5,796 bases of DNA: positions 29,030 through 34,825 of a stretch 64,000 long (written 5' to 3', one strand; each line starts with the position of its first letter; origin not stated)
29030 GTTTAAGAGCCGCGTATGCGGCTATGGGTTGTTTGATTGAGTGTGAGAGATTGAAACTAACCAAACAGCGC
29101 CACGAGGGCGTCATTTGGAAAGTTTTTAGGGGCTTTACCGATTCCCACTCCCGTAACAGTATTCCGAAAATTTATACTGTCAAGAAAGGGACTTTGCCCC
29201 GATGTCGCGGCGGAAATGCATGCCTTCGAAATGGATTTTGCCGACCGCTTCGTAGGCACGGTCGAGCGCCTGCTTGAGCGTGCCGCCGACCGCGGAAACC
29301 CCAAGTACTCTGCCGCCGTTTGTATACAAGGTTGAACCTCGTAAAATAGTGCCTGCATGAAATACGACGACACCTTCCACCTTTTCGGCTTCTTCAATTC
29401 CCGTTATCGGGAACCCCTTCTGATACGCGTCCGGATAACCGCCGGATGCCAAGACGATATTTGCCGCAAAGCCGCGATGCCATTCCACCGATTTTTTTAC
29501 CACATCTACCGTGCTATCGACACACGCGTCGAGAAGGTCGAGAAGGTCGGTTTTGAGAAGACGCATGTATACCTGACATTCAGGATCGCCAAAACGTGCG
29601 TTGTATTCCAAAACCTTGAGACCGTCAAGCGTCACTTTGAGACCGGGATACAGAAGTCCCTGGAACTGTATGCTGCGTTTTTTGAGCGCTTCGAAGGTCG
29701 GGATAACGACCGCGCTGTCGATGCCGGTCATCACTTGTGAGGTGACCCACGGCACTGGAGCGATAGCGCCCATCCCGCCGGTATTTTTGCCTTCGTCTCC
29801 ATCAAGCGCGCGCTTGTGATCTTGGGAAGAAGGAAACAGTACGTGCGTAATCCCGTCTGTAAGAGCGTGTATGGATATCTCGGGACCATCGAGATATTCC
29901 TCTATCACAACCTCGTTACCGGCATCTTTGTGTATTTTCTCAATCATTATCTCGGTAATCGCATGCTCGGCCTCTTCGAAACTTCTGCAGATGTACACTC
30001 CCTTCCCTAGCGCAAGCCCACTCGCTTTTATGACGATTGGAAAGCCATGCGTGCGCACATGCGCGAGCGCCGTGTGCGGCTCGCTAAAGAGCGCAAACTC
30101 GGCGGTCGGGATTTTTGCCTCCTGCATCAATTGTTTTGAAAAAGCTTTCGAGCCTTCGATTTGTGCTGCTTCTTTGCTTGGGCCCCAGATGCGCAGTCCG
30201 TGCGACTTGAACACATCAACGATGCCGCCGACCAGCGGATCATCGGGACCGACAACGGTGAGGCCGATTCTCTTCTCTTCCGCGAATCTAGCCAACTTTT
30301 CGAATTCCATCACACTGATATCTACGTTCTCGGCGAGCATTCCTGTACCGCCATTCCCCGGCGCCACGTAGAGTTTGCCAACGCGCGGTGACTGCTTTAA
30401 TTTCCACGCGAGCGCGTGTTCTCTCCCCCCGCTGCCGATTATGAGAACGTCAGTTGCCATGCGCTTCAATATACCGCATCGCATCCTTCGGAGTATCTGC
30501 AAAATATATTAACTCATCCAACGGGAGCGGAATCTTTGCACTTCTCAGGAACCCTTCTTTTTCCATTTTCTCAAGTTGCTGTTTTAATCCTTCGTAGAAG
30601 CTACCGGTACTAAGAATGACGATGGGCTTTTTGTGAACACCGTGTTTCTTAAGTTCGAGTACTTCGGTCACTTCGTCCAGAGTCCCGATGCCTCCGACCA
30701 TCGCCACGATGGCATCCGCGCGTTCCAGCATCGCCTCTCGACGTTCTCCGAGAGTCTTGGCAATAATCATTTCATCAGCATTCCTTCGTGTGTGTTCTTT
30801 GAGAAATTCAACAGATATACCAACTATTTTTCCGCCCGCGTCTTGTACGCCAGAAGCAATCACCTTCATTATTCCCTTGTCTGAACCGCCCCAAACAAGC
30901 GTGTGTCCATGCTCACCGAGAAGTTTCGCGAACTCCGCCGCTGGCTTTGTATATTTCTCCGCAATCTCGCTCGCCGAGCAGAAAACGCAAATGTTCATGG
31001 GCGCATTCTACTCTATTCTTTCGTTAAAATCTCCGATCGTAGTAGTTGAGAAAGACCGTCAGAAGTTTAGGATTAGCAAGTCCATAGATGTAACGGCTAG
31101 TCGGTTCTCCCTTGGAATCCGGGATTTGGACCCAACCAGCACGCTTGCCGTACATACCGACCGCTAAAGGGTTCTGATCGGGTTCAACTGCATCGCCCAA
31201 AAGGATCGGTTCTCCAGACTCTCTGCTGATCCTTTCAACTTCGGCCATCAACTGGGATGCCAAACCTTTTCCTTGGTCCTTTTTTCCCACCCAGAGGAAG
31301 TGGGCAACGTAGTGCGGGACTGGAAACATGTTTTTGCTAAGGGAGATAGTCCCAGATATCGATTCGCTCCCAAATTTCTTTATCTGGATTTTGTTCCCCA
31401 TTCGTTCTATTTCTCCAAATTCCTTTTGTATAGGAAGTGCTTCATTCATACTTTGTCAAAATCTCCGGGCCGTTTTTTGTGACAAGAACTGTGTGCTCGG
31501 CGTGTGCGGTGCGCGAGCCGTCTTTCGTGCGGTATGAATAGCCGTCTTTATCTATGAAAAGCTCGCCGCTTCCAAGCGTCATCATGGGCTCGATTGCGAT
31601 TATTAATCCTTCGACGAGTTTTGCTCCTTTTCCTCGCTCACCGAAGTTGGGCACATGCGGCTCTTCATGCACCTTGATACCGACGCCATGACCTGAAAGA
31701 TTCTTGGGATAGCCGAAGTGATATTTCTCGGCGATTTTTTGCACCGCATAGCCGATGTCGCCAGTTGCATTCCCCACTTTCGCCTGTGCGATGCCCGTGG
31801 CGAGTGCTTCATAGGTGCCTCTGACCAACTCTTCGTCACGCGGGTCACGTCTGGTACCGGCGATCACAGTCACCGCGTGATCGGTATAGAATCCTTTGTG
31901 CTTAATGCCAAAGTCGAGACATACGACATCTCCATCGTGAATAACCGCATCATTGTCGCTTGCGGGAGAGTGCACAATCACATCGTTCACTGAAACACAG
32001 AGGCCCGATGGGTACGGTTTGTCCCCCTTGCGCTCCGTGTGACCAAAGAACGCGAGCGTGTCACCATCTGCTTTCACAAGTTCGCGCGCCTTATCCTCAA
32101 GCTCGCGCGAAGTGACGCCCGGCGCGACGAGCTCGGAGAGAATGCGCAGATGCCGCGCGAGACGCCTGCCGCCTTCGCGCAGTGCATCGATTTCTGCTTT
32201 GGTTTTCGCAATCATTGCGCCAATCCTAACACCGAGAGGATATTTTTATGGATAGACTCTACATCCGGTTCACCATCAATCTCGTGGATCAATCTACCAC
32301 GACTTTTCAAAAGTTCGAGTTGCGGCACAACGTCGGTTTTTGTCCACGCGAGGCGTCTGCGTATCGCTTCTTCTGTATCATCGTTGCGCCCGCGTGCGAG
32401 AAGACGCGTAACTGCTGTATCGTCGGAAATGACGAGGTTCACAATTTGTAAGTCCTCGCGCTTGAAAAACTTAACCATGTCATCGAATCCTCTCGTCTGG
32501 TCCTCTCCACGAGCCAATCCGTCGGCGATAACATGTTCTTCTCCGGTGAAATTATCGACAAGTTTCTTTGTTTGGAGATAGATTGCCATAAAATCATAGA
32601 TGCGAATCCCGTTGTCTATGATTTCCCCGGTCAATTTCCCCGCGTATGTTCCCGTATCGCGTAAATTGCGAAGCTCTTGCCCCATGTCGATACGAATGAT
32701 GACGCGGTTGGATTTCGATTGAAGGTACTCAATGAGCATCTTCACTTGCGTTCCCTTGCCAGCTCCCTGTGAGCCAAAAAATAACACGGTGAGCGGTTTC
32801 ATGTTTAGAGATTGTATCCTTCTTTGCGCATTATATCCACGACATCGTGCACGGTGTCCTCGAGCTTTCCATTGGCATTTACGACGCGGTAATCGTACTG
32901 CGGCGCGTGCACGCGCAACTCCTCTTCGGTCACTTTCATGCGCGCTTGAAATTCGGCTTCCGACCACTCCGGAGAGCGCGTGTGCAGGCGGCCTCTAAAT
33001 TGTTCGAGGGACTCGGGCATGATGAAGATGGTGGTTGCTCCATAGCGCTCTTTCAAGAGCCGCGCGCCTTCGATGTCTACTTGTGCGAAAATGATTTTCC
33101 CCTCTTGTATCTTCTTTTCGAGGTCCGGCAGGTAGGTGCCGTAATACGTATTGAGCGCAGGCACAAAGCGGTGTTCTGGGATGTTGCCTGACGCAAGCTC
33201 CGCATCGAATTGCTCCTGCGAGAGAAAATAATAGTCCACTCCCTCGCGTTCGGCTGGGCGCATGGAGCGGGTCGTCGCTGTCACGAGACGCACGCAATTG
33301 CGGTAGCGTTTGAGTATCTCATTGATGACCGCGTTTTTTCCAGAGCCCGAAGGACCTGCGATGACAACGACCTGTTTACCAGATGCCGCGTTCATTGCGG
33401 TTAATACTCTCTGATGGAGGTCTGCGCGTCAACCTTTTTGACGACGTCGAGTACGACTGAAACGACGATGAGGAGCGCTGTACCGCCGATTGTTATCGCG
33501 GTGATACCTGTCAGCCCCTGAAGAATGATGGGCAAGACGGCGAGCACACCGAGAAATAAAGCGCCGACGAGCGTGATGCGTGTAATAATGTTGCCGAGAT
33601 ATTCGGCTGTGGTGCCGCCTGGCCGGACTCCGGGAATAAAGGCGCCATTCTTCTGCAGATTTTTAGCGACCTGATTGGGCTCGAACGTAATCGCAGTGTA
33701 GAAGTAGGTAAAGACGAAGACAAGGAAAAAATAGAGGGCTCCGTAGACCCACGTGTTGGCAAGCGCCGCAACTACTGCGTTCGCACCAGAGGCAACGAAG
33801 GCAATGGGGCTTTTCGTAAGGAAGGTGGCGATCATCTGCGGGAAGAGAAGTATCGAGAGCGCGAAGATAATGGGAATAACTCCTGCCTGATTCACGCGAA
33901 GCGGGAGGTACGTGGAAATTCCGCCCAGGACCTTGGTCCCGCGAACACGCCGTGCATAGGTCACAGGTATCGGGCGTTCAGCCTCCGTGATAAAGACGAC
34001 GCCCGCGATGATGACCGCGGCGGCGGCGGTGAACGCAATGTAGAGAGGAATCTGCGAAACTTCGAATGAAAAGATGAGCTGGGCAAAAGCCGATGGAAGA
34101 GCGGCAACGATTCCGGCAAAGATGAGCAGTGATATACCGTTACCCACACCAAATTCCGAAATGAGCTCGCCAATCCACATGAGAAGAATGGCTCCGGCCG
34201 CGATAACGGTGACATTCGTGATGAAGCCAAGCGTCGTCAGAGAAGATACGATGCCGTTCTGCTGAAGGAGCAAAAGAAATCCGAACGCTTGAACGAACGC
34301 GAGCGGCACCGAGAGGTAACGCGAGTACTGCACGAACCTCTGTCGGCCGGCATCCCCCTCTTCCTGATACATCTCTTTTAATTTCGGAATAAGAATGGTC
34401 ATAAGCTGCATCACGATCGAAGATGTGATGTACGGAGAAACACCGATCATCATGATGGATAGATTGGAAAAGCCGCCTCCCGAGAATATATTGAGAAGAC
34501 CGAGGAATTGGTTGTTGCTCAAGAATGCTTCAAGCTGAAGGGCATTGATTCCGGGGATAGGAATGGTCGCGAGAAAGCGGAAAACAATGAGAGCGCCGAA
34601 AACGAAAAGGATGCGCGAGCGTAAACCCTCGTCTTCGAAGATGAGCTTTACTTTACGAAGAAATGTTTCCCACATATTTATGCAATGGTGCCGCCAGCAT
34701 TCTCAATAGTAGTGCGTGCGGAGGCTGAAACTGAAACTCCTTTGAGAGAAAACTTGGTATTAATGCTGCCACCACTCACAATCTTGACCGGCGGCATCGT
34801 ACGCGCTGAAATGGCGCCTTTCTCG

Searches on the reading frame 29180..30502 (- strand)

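Call 70: search_protein_families(library=pfam, proteins=[window:29180-30502:-], max_evalue=0.0001)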
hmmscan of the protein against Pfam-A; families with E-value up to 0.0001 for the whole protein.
window:29180-30502:- (440 aa): 7 families
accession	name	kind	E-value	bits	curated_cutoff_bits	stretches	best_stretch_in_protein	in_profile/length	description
PF01071.24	GARS_A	-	6.9e-71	238.5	27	1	117-309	1-194/194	Phosphoribosylglycinamide synthetase, ATP-grasp (A) domain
PF02844.21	GARS_N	-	9.4e-39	132.6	29.5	1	18-116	2-100/100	Phosphoribosylglycinamide synthetase, N domain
PF02843.22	GARS_C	-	9.5e-33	112.8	34.8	1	347-437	2-92/92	Phosphoribosylglycinamide synthetase, C domain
PF02786.22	CPSase_L_D2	-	1.3e-08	35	19.8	1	120-228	3-114/211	Carbamoyl-phosphate synthase L chain, ATP binding domain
PF02222.28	ATP-grasp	-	1.5e-06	28.4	27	1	124-204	1-76/179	ATP-grasp domain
PF13535.11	ATP-grasp_4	-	3.7e-06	27.1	27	1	153-217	2-76/160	ATP-grasp domain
PF07478.18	Dala_Dala_lig_C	-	3.7e-05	23.8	24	1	125-222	1-99/204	D-ala D-ala ligase C-terminus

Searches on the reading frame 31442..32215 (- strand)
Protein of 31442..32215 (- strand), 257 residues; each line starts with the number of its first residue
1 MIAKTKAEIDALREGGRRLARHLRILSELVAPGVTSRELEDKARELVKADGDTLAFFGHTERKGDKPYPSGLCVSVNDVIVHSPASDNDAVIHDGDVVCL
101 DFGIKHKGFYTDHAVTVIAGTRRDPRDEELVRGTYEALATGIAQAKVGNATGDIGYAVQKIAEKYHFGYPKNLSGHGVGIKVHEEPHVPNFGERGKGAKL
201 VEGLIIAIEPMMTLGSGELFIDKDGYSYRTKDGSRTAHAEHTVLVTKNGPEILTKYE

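Call 70: search_protein_families(library=pfam, proteins=[window:31442-32215:-], max_evalue=0.0001)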
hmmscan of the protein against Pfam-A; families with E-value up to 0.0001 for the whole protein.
window:31442-32215:- (257 aa): 1 family
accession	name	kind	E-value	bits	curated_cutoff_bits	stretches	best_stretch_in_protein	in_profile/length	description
PF00557.29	Peptidase_M24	-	1.5e-39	136.4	23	1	11-247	2-208/208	Metallopeptidase family M24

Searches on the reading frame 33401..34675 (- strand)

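Call 71: search_protein_families(library=pfam, proteins=[window:33401-34675:-], max_evalue=0.0001)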
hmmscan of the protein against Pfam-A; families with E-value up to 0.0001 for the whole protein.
window:33401-34675:- (424 aa): 1 family
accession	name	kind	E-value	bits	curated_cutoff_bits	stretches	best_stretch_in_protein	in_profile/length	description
PF00344.25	SecY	-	3.2e-101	339.1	32.2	1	73-412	1-306/306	SecY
